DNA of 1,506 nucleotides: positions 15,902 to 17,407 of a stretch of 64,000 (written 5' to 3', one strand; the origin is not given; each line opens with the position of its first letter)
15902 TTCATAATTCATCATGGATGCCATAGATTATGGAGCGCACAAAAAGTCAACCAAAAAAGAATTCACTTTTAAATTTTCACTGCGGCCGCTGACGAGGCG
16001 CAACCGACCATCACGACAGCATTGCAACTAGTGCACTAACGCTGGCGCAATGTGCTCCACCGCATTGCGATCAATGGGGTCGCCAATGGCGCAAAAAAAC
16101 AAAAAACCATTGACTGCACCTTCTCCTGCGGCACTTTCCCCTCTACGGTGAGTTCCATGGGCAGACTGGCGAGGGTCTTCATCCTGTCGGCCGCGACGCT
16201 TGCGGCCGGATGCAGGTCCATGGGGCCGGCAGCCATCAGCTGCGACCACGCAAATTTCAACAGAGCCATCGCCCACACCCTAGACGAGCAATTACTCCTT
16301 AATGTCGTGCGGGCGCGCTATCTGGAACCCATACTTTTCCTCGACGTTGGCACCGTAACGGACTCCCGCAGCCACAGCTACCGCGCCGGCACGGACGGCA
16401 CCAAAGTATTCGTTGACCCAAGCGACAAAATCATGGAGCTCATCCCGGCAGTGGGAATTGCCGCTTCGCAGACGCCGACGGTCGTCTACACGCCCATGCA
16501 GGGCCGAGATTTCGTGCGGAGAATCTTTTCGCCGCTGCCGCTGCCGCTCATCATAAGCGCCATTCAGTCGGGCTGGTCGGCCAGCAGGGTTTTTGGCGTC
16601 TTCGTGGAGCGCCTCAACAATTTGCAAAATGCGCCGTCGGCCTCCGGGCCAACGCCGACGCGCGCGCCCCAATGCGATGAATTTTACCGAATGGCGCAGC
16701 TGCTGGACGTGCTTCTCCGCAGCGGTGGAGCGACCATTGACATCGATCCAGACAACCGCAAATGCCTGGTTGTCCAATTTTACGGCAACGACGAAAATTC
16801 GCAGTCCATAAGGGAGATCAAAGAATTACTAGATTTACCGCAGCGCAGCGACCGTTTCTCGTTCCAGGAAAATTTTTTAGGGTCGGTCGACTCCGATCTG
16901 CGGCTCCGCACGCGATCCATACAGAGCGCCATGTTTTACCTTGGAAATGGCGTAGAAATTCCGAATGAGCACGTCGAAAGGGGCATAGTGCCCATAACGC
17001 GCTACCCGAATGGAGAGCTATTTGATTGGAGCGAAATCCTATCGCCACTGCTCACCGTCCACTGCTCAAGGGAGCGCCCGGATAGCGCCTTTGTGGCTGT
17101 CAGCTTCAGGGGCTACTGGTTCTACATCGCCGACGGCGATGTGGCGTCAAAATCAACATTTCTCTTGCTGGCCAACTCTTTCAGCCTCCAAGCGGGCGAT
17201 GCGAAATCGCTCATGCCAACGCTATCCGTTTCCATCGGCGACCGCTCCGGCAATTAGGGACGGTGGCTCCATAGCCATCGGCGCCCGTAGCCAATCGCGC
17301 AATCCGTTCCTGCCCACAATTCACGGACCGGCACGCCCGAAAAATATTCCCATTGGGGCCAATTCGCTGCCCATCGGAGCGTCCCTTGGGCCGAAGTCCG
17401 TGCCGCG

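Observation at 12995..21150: Tandem segmental duplication of a ~4.3-4.8-kb unit (rsmE part, spacer, family-A gene, lipoprotein gene) with differential decay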

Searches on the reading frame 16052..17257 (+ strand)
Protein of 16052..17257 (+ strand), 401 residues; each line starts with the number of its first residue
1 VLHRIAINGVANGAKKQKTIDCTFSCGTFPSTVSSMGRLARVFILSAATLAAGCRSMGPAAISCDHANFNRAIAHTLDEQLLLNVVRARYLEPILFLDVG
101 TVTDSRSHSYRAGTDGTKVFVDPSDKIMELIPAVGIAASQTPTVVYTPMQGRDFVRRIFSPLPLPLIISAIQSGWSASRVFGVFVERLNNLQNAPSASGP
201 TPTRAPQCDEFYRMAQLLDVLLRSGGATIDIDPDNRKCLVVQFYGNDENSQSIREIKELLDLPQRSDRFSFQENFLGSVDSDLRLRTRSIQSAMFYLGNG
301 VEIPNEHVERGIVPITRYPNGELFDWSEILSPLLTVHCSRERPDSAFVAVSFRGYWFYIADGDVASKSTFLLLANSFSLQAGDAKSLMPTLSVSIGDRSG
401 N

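Call 5: search_protein_families(library=pfam, proteins=[window:16052-17257:+], max_evalue=0.01)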
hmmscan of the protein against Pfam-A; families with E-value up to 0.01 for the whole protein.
window:16052-17257:+ (401 aa): 0 families

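Call 6: search_protein_families(library=ncbifam, proteins=[window:16052-17257:+], max_evalue=0.01)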
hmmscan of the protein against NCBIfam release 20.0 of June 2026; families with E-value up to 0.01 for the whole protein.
window:16052-17257:+ (401 aa): 0 families

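Call 10: find_encoding_contigs(protein=window:16052-17257:+, flank=10000, max_places=10)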
Protein window:16052-17257:+ (401 aa): no gene with exactly this product is on record in the collection.

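Call 35: find_homologous_proteins(query=window:16157-17257:+, max_evalue=0.001)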
Query window:16157-17257:+ (366 aa): 321 proteins with E <= 0.001 among 4923 candidates; the best 120 are listed.
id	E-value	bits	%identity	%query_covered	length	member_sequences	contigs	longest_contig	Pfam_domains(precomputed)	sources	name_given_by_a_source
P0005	1.2e-241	819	100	100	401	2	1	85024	-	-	-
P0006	1.5e-183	628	75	99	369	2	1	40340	-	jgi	jgi:hypothetical protein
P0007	3.2e-180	617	75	95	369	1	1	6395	-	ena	-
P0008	4.3e-147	508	61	93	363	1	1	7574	-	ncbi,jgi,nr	ncbi:MAG: hypothetical protein LBB14_02950 [Puniceicoccales bacterium]|jgi:hypothetical protein|nr:h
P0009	7.9e-139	481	59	96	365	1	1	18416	-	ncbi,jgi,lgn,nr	ncbi:MAG: hypothetical protein LBF24_01820 [Puniceicoccales bacterium]|jgi:hypothetical protein|nr:h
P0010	2.9e-136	472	64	84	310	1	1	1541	-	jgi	jgi:hypothetical protein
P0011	9.9e-135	467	59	96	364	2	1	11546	-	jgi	jgi:hypothetical protein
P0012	9.2e-121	421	54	98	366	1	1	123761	-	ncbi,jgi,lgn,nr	ncbi:MAG: hypothetical protein LBP65_03440 [Puniceicoccales bacterium]|jgi:hypothetical protein|nr:h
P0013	1.1e-117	411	51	95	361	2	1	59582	-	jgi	jgi:hypothetical protein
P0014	1.2e-115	405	50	95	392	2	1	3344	-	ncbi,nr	ncbi:MAG: hypothetical protein LBG86_00950 [Puniceicoccales bacterium]|nr:hypothetical protein [Puni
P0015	3.2e-115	403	49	97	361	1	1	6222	-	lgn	-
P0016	6.4e-112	392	48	97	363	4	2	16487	-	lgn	-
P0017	4.7e-110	386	52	87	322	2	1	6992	-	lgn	-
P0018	4.1e-106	373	47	97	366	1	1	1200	-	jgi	jgi:hypothetical protein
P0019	5.2e-104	366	51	96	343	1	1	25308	-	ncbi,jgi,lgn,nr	ncbi:MAG: hypothetical protein LBT98_01890 [Puniceicoccales bacterium]|jgi:hypothetical protein|nr:h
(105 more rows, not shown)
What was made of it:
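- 16052..17257 (+): Intact conserved putative lipoprotein gene L. The likely start is 16157, giving 366 aa beginning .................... 321 homologues across several phyla at 93-99% coverage, best 75% identity (call 35).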

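Call 36: find_encoding_contigs(protein=P0006, flank=10000, max_places=4)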
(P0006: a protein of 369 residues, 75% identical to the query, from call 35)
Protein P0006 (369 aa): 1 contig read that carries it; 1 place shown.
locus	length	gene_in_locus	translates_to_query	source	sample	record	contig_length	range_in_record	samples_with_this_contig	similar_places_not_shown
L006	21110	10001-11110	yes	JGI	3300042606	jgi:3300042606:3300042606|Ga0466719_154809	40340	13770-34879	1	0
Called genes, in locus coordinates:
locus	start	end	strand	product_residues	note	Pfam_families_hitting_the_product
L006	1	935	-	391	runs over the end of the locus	PF13524:Glyco_trans_1_2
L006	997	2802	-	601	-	PF00005:ABC_tran, PF02463:SMC_N (faint), PF00004:AAA (faint), PF12848:ABC_tran_Xtn, PF00005:ABC_tran, PF13304:AAA_21 (weak)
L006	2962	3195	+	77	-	-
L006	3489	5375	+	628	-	-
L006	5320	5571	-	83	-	-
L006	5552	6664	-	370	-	-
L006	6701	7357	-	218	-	-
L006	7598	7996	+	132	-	PF08761:dUTPase_2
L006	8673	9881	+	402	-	-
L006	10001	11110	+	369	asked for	-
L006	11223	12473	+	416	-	PF00483:NTP_transferase, PF24894:Hexapep_GlmU (weak), PF25247:LbH_GLGC, PF00132:Hexapep (faint)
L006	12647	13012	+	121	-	-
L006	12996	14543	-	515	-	-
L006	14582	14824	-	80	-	-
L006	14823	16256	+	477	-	-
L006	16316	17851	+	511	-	-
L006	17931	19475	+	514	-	PF13624:SurA_N_3 (faint), PF13145:Rotamase_2 (faint)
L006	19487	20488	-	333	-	PF01171:ATP_bind_3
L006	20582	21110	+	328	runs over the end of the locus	PF00294:PfkB, PF08543:Phos_pyr_kin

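Call 37: find_encoding_contigs(protein=P0007, flank=10000, max_places=4)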
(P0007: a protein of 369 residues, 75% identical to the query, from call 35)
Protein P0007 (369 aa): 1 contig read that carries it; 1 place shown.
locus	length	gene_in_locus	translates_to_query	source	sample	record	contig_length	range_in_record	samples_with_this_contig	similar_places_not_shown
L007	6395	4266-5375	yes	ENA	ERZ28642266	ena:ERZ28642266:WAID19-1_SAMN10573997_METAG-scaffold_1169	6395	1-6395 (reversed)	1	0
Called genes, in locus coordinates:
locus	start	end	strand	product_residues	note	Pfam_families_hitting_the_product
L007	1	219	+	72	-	?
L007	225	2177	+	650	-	-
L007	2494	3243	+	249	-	PF02152:FolB, PF01288:HPPK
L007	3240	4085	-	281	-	PF00072:Response_reg, PF00486:Trans_reg_C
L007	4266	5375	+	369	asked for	-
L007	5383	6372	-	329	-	-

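Call 47: search_protein_families(library=phrogs, proteins=[window:16157-17257:+], max_evalue=0.01)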
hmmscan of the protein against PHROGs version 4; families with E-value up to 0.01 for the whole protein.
window:16157-17257:+ (366 aa): 0 families

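Call 60: search_protein_families(library=padloc, proteins=[window:16157-17257:+], max_evalue=0.01)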
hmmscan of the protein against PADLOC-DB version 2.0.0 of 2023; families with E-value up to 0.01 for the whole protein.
window:16157-17257:+ (366 aa): 0 families

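Call 61: search_solved_structures(query=window:16157-17257:+, max_evalue=1)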
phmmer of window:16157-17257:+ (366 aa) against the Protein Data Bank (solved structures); distinct sequences matched with E-value up to 1: 2.
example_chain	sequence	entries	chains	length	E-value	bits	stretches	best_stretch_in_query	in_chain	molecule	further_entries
8tm0_A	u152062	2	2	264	0.63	12.4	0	284-321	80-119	NKG2-D type II integral membrane protein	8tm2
8ehb_A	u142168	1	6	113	0.75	12.1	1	245-299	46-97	Putative lipoprotein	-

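Call 62: find_encoding_contigs(protein=P0012, flank=10000, max_places=2)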
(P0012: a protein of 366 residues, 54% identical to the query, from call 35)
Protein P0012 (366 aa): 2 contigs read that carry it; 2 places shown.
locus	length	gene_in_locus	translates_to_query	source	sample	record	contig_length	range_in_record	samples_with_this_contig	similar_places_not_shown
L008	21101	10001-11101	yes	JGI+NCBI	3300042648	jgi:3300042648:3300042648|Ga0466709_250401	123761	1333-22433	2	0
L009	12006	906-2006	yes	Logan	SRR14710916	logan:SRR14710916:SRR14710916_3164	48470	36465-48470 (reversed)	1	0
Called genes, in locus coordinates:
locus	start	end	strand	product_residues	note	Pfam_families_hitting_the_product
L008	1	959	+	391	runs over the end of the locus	PF13173:AAA_14, PF13635:DUF4143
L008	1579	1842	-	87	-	-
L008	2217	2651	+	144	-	PF08774:VRR_NUC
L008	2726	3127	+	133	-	-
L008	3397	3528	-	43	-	-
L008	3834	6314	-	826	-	PF13148:DUF3987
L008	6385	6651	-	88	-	PF12728:HTH_17 (weak)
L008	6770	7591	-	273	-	-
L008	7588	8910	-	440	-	PF02899:Phage_int_SAM_1 (weak), PF00589:Phage_integrase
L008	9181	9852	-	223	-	PF13580:SIS_2, PF01380:SIS (weak)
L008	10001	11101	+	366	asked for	-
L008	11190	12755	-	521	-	-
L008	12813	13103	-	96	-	-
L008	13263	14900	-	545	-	PF13343:SBP_bac_6, PF13416:SBP_bac_8 (weak), PF13531:SBP_bac_11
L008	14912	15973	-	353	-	PF00005:ABC_tran, PF13304:AAA_21 (faint), PF08402:TOBE_2 (weak)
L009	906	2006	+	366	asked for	-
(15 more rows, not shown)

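Call 63: find_encoding_contigs(protein=P0009, flank=10000, max_places=2)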
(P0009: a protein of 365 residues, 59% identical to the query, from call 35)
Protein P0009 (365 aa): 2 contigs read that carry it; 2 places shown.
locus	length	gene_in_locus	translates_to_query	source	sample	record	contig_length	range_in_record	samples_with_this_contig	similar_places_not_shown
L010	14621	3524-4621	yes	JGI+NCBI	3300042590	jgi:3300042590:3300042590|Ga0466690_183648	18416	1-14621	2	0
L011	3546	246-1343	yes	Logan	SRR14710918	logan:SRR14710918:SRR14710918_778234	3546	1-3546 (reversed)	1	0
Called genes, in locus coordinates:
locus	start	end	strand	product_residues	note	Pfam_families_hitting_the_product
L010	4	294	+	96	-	PF00375:SDF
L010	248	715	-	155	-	-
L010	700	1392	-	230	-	-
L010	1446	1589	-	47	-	-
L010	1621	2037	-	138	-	-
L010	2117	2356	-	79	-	-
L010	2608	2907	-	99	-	-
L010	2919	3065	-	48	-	-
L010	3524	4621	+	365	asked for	-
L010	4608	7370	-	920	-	-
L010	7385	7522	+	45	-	-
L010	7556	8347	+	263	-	PF00121:TIM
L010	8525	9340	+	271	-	PF04229:GrpB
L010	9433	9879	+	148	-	-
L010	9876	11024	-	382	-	PF00375:SDF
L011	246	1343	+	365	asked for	-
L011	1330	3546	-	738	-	?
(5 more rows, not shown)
